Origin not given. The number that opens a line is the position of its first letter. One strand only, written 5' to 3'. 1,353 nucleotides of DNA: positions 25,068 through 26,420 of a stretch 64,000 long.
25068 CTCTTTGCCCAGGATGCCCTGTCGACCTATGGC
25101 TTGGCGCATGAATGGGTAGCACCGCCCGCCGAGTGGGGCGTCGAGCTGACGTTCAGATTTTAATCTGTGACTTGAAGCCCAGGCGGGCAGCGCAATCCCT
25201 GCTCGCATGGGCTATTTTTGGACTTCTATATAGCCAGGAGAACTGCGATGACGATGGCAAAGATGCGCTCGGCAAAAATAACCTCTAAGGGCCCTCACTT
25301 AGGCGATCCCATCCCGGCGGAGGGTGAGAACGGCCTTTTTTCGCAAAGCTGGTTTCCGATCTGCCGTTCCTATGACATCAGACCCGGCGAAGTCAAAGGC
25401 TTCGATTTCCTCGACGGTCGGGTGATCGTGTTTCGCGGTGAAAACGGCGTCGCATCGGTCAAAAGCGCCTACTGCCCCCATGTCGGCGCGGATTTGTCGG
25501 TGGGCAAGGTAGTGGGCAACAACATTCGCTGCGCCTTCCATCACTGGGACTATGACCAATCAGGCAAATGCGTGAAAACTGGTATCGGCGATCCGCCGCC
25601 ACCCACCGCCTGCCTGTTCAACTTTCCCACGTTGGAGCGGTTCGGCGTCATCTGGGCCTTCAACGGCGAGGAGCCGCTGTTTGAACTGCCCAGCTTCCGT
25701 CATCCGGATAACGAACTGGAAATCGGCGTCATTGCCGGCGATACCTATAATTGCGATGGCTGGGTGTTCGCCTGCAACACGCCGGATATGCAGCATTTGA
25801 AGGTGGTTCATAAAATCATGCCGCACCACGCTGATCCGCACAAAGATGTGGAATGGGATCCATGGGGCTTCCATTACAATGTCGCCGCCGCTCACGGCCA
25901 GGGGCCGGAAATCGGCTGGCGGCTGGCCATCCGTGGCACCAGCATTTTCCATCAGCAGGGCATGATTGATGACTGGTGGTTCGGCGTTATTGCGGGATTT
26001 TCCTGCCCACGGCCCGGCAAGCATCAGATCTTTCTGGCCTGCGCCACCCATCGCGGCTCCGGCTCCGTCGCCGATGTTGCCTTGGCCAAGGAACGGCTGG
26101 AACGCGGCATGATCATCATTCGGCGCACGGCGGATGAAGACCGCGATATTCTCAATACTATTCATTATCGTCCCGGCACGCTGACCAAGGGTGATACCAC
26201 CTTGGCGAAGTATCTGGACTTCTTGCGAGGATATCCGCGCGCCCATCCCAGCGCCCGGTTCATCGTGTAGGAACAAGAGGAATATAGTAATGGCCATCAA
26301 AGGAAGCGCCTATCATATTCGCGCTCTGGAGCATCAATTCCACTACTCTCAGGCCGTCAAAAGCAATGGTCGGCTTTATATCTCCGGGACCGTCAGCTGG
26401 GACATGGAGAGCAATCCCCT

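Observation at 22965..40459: Two paralogous, convergent cassettes: TBDR - Rieske oxygenase - RidA - E1 alpha/beta - lipoyl protein, bracketed by LAL regulators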

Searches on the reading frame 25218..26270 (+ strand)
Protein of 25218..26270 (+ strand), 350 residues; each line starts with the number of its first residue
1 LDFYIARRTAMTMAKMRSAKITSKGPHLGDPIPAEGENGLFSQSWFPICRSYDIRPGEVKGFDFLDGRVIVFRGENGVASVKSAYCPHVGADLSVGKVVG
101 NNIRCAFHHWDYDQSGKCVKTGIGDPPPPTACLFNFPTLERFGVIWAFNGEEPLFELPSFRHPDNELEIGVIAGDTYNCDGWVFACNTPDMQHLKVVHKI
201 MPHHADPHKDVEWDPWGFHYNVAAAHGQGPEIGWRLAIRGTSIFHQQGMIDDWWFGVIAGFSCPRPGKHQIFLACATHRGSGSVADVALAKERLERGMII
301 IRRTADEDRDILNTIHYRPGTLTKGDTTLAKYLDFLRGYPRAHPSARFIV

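Call 3: search_protein_families(library=pfam, proteins=[window:25218-26270:+])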
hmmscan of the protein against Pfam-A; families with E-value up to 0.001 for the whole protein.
window:25218-26270:+ (350 aa): 1 family
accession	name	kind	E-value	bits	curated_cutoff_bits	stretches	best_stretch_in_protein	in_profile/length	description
PF00355.32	Rieske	-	2.9e-18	66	20.3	1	44-121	1-78/88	Rieske [2Fe-2S] domain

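Call 9: search_protein_families(library=ncbifam, proteins=[window:25218-26270:+], max_evalue=0.00001)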
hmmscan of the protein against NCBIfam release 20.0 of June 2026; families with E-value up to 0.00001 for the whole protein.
window:25218-26270:+ (350 aa): 1 family
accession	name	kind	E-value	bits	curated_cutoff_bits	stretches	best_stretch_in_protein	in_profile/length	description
NF052579.1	BetMthstMoxSdmAMthl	equivalog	1.5e-14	53.8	600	1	43-153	16-130/351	4beta-methylsterol monooxygenase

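Call 10: search_solved_structures(query=window:25218-26270:+, max_evalue=0.01)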
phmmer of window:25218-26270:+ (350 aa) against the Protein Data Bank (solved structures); distinct sequences matched with E-value up to 0.01: 28.
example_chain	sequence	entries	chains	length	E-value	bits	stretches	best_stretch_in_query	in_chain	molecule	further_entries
6wnc_A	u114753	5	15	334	1.9e-19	72.9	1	42-166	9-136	SxtDIOX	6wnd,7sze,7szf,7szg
6wn3_A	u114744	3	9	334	6.2e-18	68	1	43-165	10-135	SxtT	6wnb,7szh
4qdc_A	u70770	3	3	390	1.5e-15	60.2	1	40-151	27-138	3-ketosteroid 9alpha-hydroxylase oxygenase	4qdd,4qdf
9ina_A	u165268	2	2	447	1.2e-12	50.6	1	39-155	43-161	Rieske (2Fe-2S) domain protein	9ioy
4qdf_B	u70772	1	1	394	3e-12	49.3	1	38-177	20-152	3-ketosteroid 9alpha-hydroxylase oxygenase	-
3gb4_A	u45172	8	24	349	2.5e-11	46.2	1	60-200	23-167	DdmC | Dicamba O-demethylase, oxygenase component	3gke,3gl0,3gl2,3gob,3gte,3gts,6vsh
7fhr_A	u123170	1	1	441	2.9e-11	46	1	42-161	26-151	Putative Phthalate 4,5-dioxygenase, subunit alpha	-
2zyl_A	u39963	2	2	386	3.8e-11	45.6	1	41-163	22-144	POSSIBLE OXIDOREDUCTASE | 3-ketosteroid-9-alpha-monooxygenase oxygenase subunit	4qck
6icp_A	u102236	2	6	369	9.4e-11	44.3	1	43-199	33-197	Methylxanthine N1-demethylase NdmA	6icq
6ick_A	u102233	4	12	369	9.4e-11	44.3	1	43-199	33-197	Methylxanthine N1-demethylase NdmA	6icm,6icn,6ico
7qwt_A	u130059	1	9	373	1e-10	44.2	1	41-198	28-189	Rieske (2Fe-2S) domain protein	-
7fjl_A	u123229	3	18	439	6.7e-10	41.5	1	40-162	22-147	Rieske (2Fe-2S) domain protein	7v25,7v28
1sjg_A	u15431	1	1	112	2.4e-06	29.9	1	45-138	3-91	Toluene-4-monooxygenase system protein C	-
6icl_A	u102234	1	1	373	3.2e-06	29.4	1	43-180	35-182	Methylxanthine N3-demethylase NdmB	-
1vm9_A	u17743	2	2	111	8.7e-06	28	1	46-124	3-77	Toluene-4-monooxygenase system protein C | Toluene-4-monooxygenase system ferredoxin subunit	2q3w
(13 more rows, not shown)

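Call 12: find_homologous_proteins(query=window:25218-26270:+, max_evalue=1e-10)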
Query window:25218-26270:+ (350 aa): 1029 proteins with E <= 1e-10 among 5396 candidates; the best 120 are listed.
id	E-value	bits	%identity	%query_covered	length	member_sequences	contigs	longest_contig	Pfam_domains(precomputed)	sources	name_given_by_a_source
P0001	2.4e-242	822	99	97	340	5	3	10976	PF00355.33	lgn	-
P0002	4.2e-148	511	64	91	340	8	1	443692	PF00355.33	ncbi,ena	-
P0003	1.6e-144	500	60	96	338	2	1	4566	PF00355.33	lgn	-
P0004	4.0e-144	498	58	97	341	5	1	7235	PF00355.33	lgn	-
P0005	3.6e-143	495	59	97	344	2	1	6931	PF00355.33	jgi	jgi:phenylpropionate dioxygenase-like ring-hydroxylating dioxygenase large terminal subunit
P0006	3.9e-142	492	61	91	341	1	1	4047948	PF00355.33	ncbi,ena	-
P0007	6.3e-140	484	60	97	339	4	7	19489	PF00355.33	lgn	-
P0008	1.9e-138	480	60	91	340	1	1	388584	PF00355.33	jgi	jgi:phenylpropionate dioxygenase-like ring-hydroxylating dioxygenase large terminal subunit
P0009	3.4e-138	479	59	97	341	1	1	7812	PF00355.33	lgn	-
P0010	2.9e-137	476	60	92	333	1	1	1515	PF00355.33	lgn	-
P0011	1.6e-136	473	61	91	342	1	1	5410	PF00355.33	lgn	-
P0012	2.0e-136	473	58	95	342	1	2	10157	PF00355.33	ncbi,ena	-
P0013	4.6e-136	472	57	97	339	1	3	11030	PF00355.33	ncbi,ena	-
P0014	9.5e-136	471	60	91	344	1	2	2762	PF00355.33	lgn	-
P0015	2.0e-135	470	58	96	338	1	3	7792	PF00355.33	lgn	-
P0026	1.4e-131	457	58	91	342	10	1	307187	PF00355.33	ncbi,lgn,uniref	ncbi:MAG TPA: Rieske (2Fe-2S) protein [Steroidobacter sp.]|uniref:aromatic ring-hydroxylating oxygen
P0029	1.2e-130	454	57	97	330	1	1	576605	PF00355.33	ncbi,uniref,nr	ncbi:Rieske 2Fe-2S domain-containing protein [Hyphococcus luteus]|uniref:Rieske (2Fe-2S) protein n=1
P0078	1.7e-121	424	57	93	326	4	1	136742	PF00355.33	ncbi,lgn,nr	nr:Rieske 2Fe-2S domain-containing protein [Mesorhizobium sp.]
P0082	3.4e-121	423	56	92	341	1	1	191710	PF00355.33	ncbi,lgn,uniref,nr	ncbi:aromatic ring-hydroxylating dioxygenase subunit alpha [Parasphingopyxis sp.]|uniref:aromatic ri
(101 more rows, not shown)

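Call 14: find_related_loci(query=A1, collection=genome_contigs, flank=10000)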
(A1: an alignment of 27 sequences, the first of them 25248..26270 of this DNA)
Query A1 (340 aa) in genome_contigs; peptide patterns used: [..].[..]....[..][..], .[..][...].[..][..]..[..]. (x = any residue, [..] = any of these).
599 stretches matched a pattern (row limit reached: there are more); 469 encode a relative of the query (tblastn E <= 1e-3); the best 80 are kept; 78 distinct loci.
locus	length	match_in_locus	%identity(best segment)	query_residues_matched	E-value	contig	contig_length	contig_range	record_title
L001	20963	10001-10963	61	20-339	7e-139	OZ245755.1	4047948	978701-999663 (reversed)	MAG: Sphingomonadales bacterium isolate c31bd26c-66b2-48be-909a-eb399b9243b4 genome assembly, chromosome: 1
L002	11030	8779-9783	57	2-340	7e-133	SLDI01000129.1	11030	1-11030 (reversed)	MAG: Phycisphaeraceae bacterium isolate CSSed162cmB_538 CSSed16-2cmB-21327, whole genome shotgun sequence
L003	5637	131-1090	59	20-339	2e-132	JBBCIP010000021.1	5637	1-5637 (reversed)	MAG: Alphaproteobacteria bacterium isolate MAG_CPA_01 P10A_000000074549, whole genome shotgun sequence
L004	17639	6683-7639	59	21-339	6e-131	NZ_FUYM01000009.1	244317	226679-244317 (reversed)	Rhizorhabdus histidinilytica strain UM2, whole genome shotgun sequence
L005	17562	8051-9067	55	4-339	6e-123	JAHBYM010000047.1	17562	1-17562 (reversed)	MAG: Parvibaculum sp. isolate ACE_PRO2 PRO2_47, whole genome shotgun sequence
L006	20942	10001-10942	57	20-339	6e-122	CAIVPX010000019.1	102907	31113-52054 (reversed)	uncultured bacterium isolate ErkenSummer_bin-2939 genome assembly, contig: bin-2939:019/190, whole genome shotgun sequen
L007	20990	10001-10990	54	9-340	5e-122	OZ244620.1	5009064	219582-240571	MAG: uncultured Candidatus Binatia bacterium isolate a6e05b1d-2203-4d92-b789-b8e4a46226c9 genome assembly, chromosome: 1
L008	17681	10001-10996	55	4-339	3e-121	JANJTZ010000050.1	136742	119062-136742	MAG: Mesorhizobium sp. isolate RX2_metabat.bin.82 RX2_k141_436455, whole genome shotgun sequence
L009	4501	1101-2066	55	17-339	6e-122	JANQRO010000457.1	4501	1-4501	MAG: Myxococcota bacterium isolate IP29b_bin.68 k99_2640684, whole genome shotgun sequence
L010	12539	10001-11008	55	1-339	2e-119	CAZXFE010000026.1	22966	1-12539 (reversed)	MAG TPA_asm: uncultured Enterobacteriaceae bacterium isolate binchicken_co375_177 genome assembly, contig: NODE_586_leng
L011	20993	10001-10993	55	5-339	2e-119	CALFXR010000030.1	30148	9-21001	MAG TPA_asm: uncultured Mesorhizobium sp. isolate SRR5576004_bin.24_CONCOCT_v1.1_MAG genome assembly, contig: ERZ795037.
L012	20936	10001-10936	57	22-339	4e-119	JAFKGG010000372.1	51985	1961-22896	MAG: Burkholderiales bacterium isolate SCN18_13_7_16_R4_B_66_10 SCN18_13_7_16_R4_B_scaffold_195, whole genome shotgun se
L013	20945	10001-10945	55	25-339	7e-119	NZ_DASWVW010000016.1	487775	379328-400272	MAG: Steroidobacter sp. isolate SMAG_U3640 k141_458032, whole genome shotgun sequence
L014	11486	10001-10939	57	21-339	4e-119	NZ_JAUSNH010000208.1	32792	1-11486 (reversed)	MAG: Lacisediminimonas sp. isolate E19_metabat.bin.26_sub E19_k141_464659, whole genome shotgun sequence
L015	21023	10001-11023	53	2-339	4e-119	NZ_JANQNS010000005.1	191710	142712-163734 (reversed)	MAG: Parasphingopyxis sp. isolate IP29b_bin.104 k99_2302766, whole genome shotgun sequence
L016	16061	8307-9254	55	18-339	5e-118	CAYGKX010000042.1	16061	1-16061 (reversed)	MAG TPA_asm: uncultured Rhodospirillaceae bacterium isolate ERP116193_co1_39 genome assembly, contig: NODE_9550_length_1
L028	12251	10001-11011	51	1-339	2e-113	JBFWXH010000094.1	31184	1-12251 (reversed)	MAG: Candidatus Binatia bacterium isolate CA_2019_TPBS_136 NODE_7445_length_31184_cov_6.212190_TPBS, whole genome shotgu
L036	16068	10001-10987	51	4-339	9e-112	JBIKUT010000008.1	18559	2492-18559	MAG: Ramlibacter sp. isolate ME2015-08-13_3300044527_group6_bin68 Rohwer_bin2234_scaffold_1596_c1, whole genome shotgun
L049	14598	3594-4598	48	3-339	6e-104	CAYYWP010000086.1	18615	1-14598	MAG TPA_asm: uncultured Candidatus Binatia bacterium isolate SRP237561_co1_359 genome assembly, contig: NODE_4975_length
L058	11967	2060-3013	49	19-339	5e-100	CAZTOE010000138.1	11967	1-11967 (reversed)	MAG TPA_asm: uncultured Spirochaetales bacterium isolate SRP214966_co2_3 genome assembly, contig: NODE_9106_length_11967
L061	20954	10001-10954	48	19-339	1e-98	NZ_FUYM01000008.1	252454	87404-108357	Rhizorhabdus histidinilytica strain UM2, whole genome shotgun sequence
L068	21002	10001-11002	45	3-339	1e-94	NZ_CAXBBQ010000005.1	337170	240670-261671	MAG: uncultured Sphingosinicella sp. isolate ERR2762155_binner12_Refined_2 ERZ3421563.21, whole genome shotgun sequence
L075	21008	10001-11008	46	1-339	7e-91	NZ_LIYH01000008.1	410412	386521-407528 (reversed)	Streptomyces sp. CB03234 scaffold8, whole genome shotgun sequence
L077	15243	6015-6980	44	21-339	3e-89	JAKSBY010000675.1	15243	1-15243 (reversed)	MAG: Sphingomonadales bacterium isolate MAG.237 k141_3914526, whole genome shotgun sequence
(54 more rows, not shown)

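Call 16: find_encoding_contigs(protein=P0078, flank=10000, max_places=2)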
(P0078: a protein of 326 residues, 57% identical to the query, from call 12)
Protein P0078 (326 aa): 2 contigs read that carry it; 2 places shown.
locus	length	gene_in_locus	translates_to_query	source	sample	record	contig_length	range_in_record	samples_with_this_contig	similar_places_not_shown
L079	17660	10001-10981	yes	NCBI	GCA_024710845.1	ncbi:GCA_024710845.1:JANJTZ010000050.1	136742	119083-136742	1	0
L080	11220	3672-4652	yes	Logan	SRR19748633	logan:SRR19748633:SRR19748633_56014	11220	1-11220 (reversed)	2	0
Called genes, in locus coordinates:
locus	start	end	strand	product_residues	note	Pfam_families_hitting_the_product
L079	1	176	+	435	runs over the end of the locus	PF00817:IMS (weak)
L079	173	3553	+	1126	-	PF02811:PHP, PF07733:DNA_pol3_alpha, PF17657:DNA_pol3_finger, PF14579:HHH_6, PF01336:tRNA_anti-codon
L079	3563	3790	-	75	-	PF03966:Trm112p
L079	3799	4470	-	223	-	PF02190:LON_substr_bdg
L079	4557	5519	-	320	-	PF00085:Thioredoxin, PF13098:Thioredoxin_2 (weak), PF14559:TPR_19, PF14561:TPR_20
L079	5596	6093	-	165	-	PF04073:tRNA_edit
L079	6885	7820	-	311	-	PF00175:NAD_binding_1 (faint), PF00111:Fer2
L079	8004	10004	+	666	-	PF00676:E1_dh, PF02775:TPP_enzyme_C (weak), PF02779:Transket_pyr, PF02780:Transketolase_C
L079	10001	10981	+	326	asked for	PF00355:Rieske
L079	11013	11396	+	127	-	PF01042:Ribonuc_L-PSP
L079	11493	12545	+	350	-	PF01547:SBP_bac_1, PF13416:SBP_bac_8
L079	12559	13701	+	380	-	PF00005:ABC_tran, PF08402:TOBE_2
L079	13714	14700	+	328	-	PF00355:Rieske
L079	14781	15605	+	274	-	PF00528:BPD_transp_1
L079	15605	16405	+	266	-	PF00528:BPD_transp_1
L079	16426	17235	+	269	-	PF09339:HTH_IclR, PF01614:IclR_C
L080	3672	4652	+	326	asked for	PF00355:Rieske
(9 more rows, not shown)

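Call 17: find_encoding_contigs(protein=P0082, flank=10000, max_places=2)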
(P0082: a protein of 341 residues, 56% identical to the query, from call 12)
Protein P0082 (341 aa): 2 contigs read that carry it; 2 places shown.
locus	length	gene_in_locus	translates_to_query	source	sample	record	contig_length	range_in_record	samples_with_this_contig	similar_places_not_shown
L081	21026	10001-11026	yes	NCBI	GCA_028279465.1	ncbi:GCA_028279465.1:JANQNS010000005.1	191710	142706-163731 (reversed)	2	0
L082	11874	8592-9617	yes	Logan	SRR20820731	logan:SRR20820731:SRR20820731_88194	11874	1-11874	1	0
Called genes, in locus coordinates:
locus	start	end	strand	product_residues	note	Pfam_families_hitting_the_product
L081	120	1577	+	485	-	PF00171:Aldedh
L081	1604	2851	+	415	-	PF00067:p450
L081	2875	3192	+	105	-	PF00111:Fer2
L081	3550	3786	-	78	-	PF00364:Biotin_lipoyl, PF25997:BSH_YhbJ (weak)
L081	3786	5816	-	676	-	PF00676:E1_dh, PF02775:TPP_enzyme_C (weak), PF02779:Transket_pyr, PF02780:Transketolase_C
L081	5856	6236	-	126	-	PF01042:Ribonuc_L-PSP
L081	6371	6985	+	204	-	PF00440:TetR_N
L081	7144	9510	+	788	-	PF07715:Plug, PF00593:TonB_dep_Rec_b-barrel, PF14905:OMP_b-brl_3 (weak)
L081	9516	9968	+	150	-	PF10604:Polyketide_cyc2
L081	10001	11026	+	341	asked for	PF00355:Rieske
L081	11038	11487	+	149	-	PF10604:Polyketide_cyc2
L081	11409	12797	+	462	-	PF07992:Pyr_redox_2 (weak), PF01946:Thi4 (weak), PF00890:FAD_binding_2 (weak), PF01266:DAO, PF01494:FAD_binding_3 (weak), PF13738:Pyr_redox_3 (faint), PF01593:Amino_oxidase (faint), PF13450:NAD_binding_8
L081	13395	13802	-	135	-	-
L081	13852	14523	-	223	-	PF00730:HhH-GPD, PF00633:HHH, PF10576:EndIII_4Fe-2S (faint)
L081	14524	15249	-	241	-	PF01113:DapB_N, PF05173:DapB_C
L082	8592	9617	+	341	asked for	PF00355:Rieske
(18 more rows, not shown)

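Call 21: search_protein_families(library=pfam, proteins=[L075:8881-10041:-, L068:9069-9842:-, L061:3920-6574:+, L016:14263-15330:-, L049:2549-3544:+, L077:11215-12066:-, L058:10240-11436:-, L028:8468-9826:-, L061:3010-3795:+, L036:1968-2984:-], max_evalue=0.0001)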
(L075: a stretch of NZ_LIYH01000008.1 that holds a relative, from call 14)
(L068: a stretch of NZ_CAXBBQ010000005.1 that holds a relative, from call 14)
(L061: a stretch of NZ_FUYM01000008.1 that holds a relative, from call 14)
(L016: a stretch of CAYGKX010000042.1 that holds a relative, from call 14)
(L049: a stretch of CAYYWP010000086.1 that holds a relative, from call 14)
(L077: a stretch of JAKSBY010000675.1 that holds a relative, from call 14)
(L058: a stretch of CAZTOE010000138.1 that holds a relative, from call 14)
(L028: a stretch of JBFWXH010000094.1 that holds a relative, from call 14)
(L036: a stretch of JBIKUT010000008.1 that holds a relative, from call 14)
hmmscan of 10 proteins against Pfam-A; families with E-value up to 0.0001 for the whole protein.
L075:8881-10041:- (387 aa): 0 families

L068:9069-9842:- (258 aa): 1 family
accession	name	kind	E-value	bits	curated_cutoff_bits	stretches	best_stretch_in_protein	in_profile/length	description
PF01965.30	DJ-1_PfpI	-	5.2e-10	39.8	26.6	1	51-246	15-163/165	DJ-1/PfpI family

L061:3920-6574:+ (885 aa): 3 families
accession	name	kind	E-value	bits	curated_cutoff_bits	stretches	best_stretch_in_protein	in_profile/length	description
PF20256.3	MoCoBD_2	-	2.2e-75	254.2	27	1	534-823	2-283/283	Molybdopterin cofactor-binding domain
PF02738.23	MoCoBD_1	-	5.3e-75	252.1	27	1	260-505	2-244/244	Molybdopterin cofactor-binding domain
PF01315.27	Ald_Xan_dh_C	-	1.4e-23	83.7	31.3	1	131-243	2-110/110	Aldehyde oxidase and xanthine dehydrogenase, a/b hammerhead domain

L016:14263-15330:- (356 aa): 2 families
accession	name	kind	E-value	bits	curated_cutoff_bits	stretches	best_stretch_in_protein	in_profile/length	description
PF00005.33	ABC_tran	-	6.5e-32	111.4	25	1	67-215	2-136/137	ABC transporter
PF08352.17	oligo_HPY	-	4.6e-20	72.2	27.1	1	268-332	2-65/65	Oligopeptide/dipeptide transporter, C-terminal region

L049:2549-3544:+ (332 aa): 1 family
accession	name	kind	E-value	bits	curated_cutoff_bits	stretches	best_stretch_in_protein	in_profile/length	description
PF00296.26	Bac_luciferase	-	2.8e-53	181.8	27.9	1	34-299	70-314/314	Luciferase-like monooxygenase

L077:11215-12066:- (284 aa): 3 families
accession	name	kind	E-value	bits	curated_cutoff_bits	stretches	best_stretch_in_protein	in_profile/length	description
PF12697.13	Abhydrolase_6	-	2.2e-21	77.9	26.3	1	23-263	1-215/217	Alpha/beta hydrolase family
PF00561.26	Abhydrolase_1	-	1.8e-18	67.5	25.8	1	22-121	2-104/245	alpha/beta hydrolase fold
PF12146.15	Hydrolase_4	-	1.2e-07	31.8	27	1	23-117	7-106/239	Serine aminopeptidase, S33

L058:10240-11436:- (399 aa): 1 family
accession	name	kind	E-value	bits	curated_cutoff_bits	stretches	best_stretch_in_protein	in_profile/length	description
PF00067.27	p450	-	1.5e-32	113.4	22.8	1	222-365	257-428/462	Cytochrome P450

L028:8468-9826:- (453 aa): 2 families
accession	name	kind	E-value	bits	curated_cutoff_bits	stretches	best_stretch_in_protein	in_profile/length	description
PF07690.21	MFS_1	-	1.4e-36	126.6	33.4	2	59-313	2-253/347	Major Facilitator Superfamily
PF00083.30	Sugar_tr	-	1.4e-20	74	22.3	2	247-450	239-449/452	Sugar (and other) transporter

L061:3010-3795:+ (262 aa): 1 family
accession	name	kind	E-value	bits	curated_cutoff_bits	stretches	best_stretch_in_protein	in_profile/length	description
PF00941.27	FAD_binding_5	-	5.5e-31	108.1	27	1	13-170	5-169/170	FAD binding domain in molybdopterin dehydrogenase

L036:1968-2984:- (339 aa): 2 families
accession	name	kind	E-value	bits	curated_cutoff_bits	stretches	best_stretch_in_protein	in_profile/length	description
PF03466.25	LysR_substrate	-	1.4e-27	96.9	28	1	122-328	6-208/209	LysR substrate binding domain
PF00126.33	HTH_1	-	8.5e-22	77.3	26.6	1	34-93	1-60/60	Bacterial regulatory helix-turn-helix protein, lysR family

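Call 25: search_solved_structures(query=A1, max_evalue=0.01)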
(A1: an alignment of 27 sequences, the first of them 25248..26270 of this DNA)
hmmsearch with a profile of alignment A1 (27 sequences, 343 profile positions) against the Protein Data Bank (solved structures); distinct sequences matched with E-value up to 0.01: 48.
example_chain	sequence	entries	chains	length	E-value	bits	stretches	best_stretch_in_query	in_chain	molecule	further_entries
6wnc_A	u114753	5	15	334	2.4e-28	102.2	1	33-197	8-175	SxtDIOX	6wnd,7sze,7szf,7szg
6wn3_A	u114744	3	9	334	1.7e-27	99.4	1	33-192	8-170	SxtT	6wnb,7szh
7qwt_A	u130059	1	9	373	2.2e-22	82.6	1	34-193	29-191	Rieske (2Fe-2S) domain protein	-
4qdc_A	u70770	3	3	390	1.9e-21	79.5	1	22-143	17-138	3-ketosteroid 9alpha-hydroxylase oxygenase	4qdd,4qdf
9ina_A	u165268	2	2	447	3e-21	78.9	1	13-209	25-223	Rieske (2Fe-2S) domain protein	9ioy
3gb4_A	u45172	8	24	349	7e-21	77.7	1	34-198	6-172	DdmC | Dicamba O-demethylase, oxygenase component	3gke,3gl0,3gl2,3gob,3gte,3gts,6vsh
4qdf_B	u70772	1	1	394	3e-19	72.3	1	26-191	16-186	3-ketosteroid 9alpha-hydroxylase oxygenase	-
2zyl_A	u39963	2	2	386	1.2e-18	70.3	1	33-152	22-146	POSSIBLE OXIDOREDUCTASE | 3-ketosteroid-9-alpha-monooxygenase oxygenase subunit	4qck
6icp_A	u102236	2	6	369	9e-17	64.2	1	29-157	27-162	Methylxanthine N1-demethylase NdmA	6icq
6ick_A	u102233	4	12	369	9.2e-17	64.1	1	29-157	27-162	Methylxanthine N1-demethylase NdmA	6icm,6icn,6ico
7fhr_A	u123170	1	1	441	1.7e-15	59.9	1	33-191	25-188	Putative Phthalate 4,5-dioxygenase, subunit alpha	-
7fjl_A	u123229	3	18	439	3.3e-15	59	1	32-145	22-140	Rieske (2Fe-2S) domain protein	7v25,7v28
6icl_A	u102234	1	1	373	1.5e-10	43.8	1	31-191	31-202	Methylxanthine N3-demethylase NdmB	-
6y8j_A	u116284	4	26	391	2.1e-10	43.3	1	23-110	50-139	Carnitine monooxygenase oxygenase subunit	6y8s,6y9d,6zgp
6y9c_A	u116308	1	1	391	2.1e-10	43.2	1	23-110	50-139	Carnitine monooxygenase oxygenase subunit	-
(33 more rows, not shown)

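Call 35: find_encoding_contigs(protein=P0029, flank=10000, max_places=1)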
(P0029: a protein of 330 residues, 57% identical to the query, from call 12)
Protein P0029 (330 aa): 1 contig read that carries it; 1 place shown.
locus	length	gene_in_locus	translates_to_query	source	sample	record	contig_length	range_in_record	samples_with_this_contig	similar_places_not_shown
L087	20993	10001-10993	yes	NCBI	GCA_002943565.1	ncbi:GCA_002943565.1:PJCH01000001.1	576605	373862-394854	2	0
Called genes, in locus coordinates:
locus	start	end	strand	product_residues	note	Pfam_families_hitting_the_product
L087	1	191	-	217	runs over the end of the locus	PF13671:AAA_33, PF13207:AAA_17 (weak), PF13238:AAA_18 (weak)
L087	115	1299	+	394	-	PF01557:FAA_hydrolase (weak)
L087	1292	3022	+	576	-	PF00920:ILVD_EDD_N, PF24877:ILV_EDD_C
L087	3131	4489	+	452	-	PF02447:GntP_permease, PF03600:CitMHS (weak)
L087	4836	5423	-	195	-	-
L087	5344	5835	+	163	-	PF00593:TonB_dep_Rec_b-barrel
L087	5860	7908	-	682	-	PF00676:E1_dh, PF02775:TPP_enzyme_C (weak), PF02779:Transket_pyr, PF02780:Transketolase_C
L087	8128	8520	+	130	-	PF01042:Ribonuc_L-PSP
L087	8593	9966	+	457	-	PF07690:MFS_1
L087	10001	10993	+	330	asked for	PF00355:Rieske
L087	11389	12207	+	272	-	PF09339:HTH_IclR, PF01614:IclR_C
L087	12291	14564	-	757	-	PF07715:Plug, PF00593:TonB_dep_Rec_b-barrel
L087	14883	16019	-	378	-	PF02515:CoA_transf_3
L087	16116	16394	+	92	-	-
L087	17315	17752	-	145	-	-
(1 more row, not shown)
